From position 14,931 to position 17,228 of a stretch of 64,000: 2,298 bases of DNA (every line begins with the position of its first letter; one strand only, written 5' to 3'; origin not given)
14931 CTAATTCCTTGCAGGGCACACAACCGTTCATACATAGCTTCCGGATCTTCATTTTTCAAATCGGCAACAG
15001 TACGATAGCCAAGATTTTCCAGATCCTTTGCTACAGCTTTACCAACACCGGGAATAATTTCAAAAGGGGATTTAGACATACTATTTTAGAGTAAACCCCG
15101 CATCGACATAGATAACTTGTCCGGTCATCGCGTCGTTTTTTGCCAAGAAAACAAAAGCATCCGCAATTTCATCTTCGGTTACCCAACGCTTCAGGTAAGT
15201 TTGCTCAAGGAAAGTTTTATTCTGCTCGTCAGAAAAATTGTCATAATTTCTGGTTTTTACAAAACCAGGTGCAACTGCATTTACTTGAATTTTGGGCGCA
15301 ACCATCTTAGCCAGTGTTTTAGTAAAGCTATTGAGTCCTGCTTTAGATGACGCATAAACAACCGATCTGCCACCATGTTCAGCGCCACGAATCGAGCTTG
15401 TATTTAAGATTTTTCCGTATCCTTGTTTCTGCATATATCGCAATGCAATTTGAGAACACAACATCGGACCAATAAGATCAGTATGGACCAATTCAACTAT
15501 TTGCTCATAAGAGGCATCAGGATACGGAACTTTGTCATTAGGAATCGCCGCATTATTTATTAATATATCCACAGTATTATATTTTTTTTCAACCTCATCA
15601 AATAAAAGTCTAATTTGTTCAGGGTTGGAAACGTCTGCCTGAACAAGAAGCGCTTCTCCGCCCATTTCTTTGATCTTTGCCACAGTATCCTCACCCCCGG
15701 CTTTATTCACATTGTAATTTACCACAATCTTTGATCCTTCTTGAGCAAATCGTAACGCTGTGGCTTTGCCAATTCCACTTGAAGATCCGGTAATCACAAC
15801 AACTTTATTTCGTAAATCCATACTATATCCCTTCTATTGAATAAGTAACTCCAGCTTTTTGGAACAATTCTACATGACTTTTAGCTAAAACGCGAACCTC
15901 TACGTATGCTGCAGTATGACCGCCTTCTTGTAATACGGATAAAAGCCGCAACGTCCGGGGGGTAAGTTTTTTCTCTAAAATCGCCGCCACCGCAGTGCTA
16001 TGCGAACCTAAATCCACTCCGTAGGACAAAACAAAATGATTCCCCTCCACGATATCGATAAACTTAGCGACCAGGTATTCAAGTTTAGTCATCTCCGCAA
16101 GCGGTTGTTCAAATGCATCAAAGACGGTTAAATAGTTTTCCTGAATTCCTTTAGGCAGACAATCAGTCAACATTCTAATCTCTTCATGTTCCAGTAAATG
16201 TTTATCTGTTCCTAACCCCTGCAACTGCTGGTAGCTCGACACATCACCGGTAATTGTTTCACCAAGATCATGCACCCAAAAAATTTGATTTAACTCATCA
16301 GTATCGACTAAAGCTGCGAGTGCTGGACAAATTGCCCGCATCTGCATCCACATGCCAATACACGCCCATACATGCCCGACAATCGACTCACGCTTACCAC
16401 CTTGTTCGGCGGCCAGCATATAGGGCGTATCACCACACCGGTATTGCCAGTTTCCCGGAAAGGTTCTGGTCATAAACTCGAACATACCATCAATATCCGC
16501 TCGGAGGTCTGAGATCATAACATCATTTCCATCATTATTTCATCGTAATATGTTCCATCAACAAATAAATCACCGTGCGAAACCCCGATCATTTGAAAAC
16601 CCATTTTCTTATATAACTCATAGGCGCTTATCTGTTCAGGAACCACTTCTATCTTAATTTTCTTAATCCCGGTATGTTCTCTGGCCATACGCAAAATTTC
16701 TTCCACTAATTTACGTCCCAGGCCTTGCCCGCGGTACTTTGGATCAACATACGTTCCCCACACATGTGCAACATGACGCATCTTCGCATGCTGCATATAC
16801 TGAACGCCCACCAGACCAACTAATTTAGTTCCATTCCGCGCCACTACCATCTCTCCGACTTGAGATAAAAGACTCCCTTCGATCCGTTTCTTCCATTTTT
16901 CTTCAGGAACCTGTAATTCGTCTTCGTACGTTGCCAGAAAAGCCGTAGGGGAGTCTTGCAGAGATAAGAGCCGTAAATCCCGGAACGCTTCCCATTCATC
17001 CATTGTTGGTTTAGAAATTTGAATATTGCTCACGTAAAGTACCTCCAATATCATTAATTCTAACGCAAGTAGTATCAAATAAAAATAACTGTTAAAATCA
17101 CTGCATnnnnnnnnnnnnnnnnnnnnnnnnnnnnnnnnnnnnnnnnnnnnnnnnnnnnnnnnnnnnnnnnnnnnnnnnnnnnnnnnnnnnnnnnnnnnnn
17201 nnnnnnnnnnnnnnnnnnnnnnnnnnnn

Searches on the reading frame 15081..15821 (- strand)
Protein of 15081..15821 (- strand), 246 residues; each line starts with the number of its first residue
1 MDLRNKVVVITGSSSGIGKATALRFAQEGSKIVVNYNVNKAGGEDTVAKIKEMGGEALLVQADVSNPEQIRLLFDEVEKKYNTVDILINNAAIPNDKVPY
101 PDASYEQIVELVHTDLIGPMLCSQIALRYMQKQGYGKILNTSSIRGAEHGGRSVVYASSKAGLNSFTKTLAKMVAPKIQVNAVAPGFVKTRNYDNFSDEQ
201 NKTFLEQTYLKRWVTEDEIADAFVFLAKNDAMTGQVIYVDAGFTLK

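Call 12: search_protein_families(library=pfam, proteins=[window:15081-15821:-], max_evalue=0.01)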
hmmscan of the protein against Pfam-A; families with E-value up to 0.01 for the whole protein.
window:15081-15821:- (246 aa): 5 families
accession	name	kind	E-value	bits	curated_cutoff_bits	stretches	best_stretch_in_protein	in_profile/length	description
PF13561.12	adh_short_C2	-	4.9e-57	193.7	27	1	14-244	5-236/236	Enoyl-(Acyl carrier protein) reductase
PF00106.31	adh_short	-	1.4e-52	178.4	26.6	1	6-199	1-193/195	short chain dehydrogenase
PF08659.16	KR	-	3.7e-09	37.2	22.6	1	8-176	3-169/180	KR domain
PF23441.1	SDR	-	2e-05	24.6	27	1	70-244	80-256/258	SDR-like rossmann domain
PF01370.27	Epimerase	-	0.003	17.4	20.9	1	8-143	1-115/240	NAD dependent epimerase/dehydratase family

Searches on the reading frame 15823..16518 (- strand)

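Call 12: search_protein_families(library=pfam, proteins=[window:15823-16518:-], max_evalue=0.01)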
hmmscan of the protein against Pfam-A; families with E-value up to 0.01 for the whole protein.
window:15823-16518:- (231 aa): 2 families
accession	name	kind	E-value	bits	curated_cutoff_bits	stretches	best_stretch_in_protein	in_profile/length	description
PF13023.12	HD_3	-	2e-13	51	22.5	1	42-157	19-125/165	HD domain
PF12917.13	YfbR-like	-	0.00028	21.1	25.9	1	44-138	24-119/182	5'-deoxynucleotidase YfbR-like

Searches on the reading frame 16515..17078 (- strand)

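Call 12: search_protein_families(library=pfam, proteins=[window:16515-17078:-], max_evalue=0.01)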
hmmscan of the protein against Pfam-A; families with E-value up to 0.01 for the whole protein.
window:16515-17078:- (187 aa): 11 families
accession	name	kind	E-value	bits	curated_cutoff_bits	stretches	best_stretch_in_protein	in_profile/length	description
PF00583.31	Acetyltransf_1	-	2.1e-20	73.6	20.7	1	56-161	21-116/116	Acetyltransferase (GNAT) family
PF13508.13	Acetyltransf_7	-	3.1e-15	56.8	27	1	76-162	4-83/84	Acetyltransferase (GNAT) domain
PF13673.13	Acetyltransf_10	-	1.4e-14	54.6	23.6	1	59-165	19-111/128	Acetyltransferase (GNAT) domain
PF13420.13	Acetyltransf_4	-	1.5e-12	48.2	24.3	1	83-182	57-155/155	Acetyltransferase (GNAT) domain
PF13302.13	Acetyltransf_3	-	2.9e-08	34.9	25.4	1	63-162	38-138/138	Acetyltransferase (GNAT) domain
PF14542.12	Acetyltransf_CG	-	5.8e-07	30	30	1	93-135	16-56/80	GCN5-related N-acetyl-transferase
PF13527.13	Acetyltransf_9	-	6.9e-07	29.8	25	1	21-162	2-125/127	Acetyltransferase (GNAT) domain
PF08445.16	FR47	-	8.2e-07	29.4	22.1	1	108-164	26-80/86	FR47-like protein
PF17013.11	Acetyltransf_15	-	7e-05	22.8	35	1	82-164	44-139/210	Putative acetyl-transferase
PF13480.13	Acetyltransf_6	-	0.0044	17.6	22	1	99-139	91-130/143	Acetyltransferase (GNAT) domain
PF21926.2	FeeM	-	0.0086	16.3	27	0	99-165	76-140/158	N-acyl amino acid synthase FeeM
